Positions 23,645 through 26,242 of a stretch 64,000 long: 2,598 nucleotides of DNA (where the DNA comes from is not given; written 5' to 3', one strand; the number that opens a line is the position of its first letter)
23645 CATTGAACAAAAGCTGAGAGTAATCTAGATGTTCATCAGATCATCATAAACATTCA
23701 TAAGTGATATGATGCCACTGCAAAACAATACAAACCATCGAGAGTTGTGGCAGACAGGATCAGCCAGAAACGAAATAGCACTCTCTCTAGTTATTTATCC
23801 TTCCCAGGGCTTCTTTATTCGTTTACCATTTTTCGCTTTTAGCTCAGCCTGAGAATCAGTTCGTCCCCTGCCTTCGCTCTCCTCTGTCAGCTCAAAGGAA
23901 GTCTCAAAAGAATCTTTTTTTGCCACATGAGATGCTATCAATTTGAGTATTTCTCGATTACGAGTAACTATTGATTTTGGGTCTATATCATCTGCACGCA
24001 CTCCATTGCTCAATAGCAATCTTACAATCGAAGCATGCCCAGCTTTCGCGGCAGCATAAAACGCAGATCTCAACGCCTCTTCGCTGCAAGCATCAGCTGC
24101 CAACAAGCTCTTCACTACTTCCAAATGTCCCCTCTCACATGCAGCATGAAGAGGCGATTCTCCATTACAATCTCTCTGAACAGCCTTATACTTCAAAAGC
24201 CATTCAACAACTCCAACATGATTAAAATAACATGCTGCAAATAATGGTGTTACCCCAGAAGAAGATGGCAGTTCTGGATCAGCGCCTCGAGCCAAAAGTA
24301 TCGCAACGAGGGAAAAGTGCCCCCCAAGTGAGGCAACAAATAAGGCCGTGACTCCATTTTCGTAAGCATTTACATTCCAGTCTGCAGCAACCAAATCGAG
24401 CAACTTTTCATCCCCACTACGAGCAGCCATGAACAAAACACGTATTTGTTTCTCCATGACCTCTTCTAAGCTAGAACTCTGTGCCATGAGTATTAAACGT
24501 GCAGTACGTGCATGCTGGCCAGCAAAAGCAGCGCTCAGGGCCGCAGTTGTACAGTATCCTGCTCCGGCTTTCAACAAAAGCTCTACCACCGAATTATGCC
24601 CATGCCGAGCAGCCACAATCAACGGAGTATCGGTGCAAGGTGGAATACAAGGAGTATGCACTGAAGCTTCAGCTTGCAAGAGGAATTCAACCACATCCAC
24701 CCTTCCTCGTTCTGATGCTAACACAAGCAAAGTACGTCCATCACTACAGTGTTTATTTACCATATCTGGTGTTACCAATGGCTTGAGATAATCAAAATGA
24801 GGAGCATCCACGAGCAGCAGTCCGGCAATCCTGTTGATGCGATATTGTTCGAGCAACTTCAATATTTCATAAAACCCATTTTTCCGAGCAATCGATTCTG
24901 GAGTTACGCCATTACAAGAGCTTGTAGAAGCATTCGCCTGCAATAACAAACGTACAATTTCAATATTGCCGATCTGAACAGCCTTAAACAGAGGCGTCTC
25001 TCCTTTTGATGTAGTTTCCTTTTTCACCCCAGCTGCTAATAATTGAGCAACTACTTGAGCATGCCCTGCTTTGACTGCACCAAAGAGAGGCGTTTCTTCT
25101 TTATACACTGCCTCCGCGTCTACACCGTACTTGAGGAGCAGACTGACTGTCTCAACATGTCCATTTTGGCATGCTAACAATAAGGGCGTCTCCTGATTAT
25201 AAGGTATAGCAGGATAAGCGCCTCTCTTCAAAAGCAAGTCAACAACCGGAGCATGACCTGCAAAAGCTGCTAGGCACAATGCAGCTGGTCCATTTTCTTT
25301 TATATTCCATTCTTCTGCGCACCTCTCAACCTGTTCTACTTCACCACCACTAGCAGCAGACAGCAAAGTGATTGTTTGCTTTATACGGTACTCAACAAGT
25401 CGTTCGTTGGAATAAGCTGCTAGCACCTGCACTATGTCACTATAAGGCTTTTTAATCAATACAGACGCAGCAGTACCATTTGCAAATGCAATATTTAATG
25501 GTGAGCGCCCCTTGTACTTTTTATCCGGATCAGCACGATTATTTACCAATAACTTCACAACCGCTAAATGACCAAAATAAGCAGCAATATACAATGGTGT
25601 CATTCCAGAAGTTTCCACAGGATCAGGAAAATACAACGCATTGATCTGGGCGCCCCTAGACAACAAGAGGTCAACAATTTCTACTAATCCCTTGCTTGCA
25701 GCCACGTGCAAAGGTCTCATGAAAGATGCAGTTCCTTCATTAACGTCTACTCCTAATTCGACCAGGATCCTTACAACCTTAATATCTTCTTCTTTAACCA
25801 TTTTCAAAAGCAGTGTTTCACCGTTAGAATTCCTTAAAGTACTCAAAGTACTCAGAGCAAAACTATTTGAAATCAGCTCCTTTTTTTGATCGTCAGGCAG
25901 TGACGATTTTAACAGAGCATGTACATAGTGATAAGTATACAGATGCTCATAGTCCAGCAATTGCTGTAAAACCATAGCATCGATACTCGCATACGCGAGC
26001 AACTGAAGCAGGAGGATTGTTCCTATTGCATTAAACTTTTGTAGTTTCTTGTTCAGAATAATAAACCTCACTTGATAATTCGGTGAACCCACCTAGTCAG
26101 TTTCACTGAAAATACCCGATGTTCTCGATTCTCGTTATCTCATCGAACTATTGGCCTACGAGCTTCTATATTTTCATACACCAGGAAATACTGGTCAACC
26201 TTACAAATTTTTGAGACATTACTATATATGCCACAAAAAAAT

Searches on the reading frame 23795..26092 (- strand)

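Call 33: search_protein_families(library=pfam, proteins=[window:23795-26092:-], max_evalue=0.001)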
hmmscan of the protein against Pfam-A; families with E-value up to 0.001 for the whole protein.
window:23795-26092:- (765 aa): 7 families
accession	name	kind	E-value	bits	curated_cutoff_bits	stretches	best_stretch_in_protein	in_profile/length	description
PF12796.13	Ank_2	-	6.2e-97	318.8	27.3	10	599-666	16-82/90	Ankyrin repeats (3 copies)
PF00023.36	Ank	-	1.9e-77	251.1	21.1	6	163-192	2-31/33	Ankyrin repeat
PF13606.12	Ank_3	-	1.4e-62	199.7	22.3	2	300-327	2-29/30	Ankyrin repeat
PF13637.12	Ank_4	-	4.3e-60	198.8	22.7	7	128-183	1-50/50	Ankyrin repeats (many copies)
PF13857.12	Ank_5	-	8.5e-49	163.5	27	2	567-617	1-53/56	Ankyrin repeats (many copies)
PF24521.3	Ank_KRIT1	-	1.4e-42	145.3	80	5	93-204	20-127/149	KRIT1 ankyrin-repeats domain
PF23745.1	ANK_LRRK2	-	1.2e-18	67.7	27.5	2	618-695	36-114/130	LRRK2 ANK repeat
